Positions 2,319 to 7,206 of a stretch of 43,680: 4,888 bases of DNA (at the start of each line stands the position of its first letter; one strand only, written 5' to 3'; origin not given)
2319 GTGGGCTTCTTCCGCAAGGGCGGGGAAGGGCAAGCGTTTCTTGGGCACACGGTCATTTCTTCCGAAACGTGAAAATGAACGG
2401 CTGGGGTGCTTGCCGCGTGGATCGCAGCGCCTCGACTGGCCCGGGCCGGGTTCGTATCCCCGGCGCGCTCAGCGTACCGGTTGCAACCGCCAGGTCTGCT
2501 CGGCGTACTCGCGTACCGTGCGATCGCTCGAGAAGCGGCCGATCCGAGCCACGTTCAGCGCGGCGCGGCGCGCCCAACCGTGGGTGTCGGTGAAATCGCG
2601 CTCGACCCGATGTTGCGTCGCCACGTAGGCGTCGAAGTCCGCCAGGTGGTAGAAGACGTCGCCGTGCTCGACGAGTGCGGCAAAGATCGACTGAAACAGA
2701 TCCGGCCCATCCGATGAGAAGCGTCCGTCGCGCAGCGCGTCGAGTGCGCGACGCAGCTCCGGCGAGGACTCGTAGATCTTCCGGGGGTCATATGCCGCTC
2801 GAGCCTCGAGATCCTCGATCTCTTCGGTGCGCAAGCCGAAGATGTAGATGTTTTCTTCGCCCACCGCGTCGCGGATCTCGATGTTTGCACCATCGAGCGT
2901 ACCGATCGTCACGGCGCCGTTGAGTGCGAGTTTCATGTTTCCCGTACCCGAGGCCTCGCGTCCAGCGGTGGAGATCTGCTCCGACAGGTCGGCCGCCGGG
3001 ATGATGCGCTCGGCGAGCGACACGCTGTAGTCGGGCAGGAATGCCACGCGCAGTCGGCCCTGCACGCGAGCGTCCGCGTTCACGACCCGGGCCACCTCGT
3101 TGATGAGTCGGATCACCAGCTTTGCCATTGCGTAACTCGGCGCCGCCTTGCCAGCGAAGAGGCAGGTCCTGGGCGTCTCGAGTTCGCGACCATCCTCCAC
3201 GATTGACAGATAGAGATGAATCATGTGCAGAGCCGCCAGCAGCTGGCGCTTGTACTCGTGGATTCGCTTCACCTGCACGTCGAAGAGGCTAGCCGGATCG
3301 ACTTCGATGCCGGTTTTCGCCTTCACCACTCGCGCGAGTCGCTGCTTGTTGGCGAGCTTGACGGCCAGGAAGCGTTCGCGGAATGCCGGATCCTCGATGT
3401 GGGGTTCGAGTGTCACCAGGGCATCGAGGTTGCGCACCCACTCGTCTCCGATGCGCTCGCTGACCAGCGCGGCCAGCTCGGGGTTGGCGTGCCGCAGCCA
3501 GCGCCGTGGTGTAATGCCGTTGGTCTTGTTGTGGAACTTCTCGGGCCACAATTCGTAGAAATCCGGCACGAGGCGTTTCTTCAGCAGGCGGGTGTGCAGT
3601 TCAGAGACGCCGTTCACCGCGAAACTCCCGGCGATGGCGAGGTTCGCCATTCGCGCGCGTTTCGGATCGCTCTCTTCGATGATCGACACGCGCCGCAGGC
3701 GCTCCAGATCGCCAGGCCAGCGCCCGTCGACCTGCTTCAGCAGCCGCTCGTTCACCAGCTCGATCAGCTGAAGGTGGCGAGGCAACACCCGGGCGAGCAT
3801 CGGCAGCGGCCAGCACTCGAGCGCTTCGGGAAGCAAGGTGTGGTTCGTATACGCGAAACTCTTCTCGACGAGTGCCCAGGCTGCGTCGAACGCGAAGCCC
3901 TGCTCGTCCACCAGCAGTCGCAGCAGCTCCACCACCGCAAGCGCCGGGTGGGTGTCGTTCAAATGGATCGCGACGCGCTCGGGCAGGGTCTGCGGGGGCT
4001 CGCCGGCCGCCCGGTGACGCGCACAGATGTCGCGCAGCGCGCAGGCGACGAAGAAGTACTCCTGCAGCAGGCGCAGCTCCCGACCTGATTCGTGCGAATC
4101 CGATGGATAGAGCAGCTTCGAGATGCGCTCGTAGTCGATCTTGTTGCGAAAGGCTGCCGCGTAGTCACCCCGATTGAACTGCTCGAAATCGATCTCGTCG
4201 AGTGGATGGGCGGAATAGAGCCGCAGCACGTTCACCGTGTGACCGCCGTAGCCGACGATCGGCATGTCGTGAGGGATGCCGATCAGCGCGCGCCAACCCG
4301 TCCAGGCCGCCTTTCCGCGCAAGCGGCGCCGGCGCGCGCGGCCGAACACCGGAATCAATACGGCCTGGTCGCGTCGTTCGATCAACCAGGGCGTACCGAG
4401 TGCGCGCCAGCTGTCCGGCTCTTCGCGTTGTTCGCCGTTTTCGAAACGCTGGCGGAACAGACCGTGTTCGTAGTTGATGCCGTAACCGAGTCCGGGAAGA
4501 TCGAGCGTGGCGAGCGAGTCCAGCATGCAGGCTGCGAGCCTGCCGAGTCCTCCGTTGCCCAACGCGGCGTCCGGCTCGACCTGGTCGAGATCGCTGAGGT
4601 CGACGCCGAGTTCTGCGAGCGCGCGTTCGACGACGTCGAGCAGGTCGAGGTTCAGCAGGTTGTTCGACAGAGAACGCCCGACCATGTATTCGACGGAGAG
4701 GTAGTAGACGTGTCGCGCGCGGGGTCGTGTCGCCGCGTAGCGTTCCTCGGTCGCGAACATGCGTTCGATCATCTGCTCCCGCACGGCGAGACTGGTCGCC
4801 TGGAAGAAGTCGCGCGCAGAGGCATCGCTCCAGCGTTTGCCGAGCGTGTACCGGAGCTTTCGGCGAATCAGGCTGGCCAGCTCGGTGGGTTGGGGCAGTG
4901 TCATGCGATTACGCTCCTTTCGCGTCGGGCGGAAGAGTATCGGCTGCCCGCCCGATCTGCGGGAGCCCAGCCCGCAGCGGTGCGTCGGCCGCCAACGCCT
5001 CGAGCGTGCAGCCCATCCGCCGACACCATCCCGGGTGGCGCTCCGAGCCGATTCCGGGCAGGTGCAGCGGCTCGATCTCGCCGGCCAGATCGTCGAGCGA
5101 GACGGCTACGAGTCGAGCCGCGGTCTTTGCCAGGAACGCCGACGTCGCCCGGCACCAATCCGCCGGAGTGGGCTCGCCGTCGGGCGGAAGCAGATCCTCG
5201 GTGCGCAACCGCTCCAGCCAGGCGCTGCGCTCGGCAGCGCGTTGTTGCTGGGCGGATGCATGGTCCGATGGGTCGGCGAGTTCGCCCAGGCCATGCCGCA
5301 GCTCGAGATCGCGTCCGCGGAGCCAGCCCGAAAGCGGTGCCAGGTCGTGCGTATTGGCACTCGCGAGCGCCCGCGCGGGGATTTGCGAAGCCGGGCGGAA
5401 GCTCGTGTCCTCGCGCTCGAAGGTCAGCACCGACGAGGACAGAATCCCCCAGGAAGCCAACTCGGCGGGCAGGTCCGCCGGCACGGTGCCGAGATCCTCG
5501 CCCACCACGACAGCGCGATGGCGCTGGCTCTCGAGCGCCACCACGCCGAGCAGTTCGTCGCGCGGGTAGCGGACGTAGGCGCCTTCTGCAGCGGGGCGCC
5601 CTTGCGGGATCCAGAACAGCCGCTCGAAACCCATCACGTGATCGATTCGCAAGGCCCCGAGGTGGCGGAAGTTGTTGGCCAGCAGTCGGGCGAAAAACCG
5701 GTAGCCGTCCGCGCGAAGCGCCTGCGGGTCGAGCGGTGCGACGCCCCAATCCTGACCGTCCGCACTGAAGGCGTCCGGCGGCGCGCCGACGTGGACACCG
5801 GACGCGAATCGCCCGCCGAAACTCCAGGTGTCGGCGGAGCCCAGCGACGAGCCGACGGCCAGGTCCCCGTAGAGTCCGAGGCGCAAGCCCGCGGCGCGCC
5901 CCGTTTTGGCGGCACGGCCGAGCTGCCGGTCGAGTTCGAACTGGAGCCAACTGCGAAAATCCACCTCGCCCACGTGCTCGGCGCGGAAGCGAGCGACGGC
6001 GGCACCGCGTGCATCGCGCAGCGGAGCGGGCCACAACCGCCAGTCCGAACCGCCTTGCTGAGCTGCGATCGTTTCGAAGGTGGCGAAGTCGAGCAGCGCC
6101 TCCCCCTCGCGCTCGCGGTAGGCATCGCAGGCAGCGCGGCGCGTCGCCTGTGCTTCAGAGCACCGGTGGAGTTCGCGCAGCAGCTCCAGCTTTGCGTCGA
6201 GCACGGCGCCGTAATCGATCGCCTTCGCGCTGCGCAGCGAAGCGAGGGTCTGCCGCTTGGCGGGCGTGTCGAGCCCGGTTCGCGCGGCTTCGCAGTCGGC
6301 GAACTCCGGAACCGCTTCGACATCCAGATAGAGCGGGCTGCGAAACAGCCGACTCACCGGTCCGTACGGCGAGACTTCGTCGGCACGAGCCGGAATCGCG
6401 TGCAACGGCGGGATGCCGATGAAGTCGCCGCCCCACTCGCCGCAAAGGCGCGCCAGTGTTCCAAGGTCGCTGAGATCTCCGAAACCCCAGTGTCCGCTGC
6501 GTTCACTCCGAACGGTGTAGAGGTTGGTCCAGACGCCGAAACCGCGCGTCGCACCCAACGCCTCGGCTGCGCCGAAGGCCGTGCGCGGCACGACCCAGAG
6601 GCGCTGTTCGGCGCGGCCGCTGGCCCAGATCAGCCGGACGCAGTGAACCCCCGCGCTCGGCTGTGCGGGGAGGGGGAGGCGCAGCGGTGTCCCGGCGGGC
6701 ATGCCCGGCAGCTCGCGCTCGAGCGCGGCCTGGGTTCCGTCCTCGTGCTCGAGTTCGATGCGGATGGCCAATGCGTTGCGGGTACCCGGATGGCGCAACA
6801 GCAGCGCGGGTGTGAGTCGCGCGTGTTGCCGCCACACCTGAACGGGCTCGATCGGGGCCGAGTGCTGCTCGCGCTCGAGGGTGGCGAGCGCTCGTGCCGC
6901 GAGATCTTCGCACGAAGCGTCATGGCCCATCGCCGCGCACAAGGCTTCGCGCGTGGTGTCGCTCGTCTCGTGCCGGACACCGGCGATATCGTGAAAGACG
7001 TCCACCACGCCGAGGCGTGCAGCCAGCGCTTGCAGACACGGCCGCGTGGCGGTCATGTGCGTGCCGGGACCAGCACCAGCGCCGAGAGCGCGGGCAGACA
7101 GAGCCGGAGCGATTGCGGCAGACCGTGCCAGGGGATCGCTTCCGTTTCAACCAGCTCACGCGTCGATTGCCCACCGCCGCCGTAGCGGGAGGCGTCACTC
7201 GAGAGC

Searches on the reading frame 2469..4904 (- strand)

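Call 73: search_protein_families(library=pfam, proteins=[window:2469-4904:-], max_evalue=0.00001)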
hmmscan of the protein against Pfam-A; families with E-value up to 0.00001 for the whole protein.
window:2469-4904:- (811 aa): 1 family
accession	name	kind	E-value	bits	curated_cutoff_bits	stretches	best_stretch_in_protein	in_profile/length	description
PF00343.26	Phosphorylase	-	0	1015.5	27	1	96-806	1-712/713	Carbohydrate phosphorylase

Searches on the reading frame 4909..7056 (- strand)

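Call 73: search_protein_families(library=pfam, proteins=[window:4909-7056:-], max_evalue=0.00001)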
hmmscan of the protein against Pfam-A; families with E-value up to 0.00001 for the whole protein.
window:4909-7056:- (715 aa): 1 family
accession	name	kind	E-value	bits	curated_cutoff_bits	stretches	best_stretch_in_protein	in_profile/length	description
PF02446.23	Glyco_hydro_77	-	1.5e-103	347.6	25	1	179-682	3-460/465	4-alpha-glucanotransferase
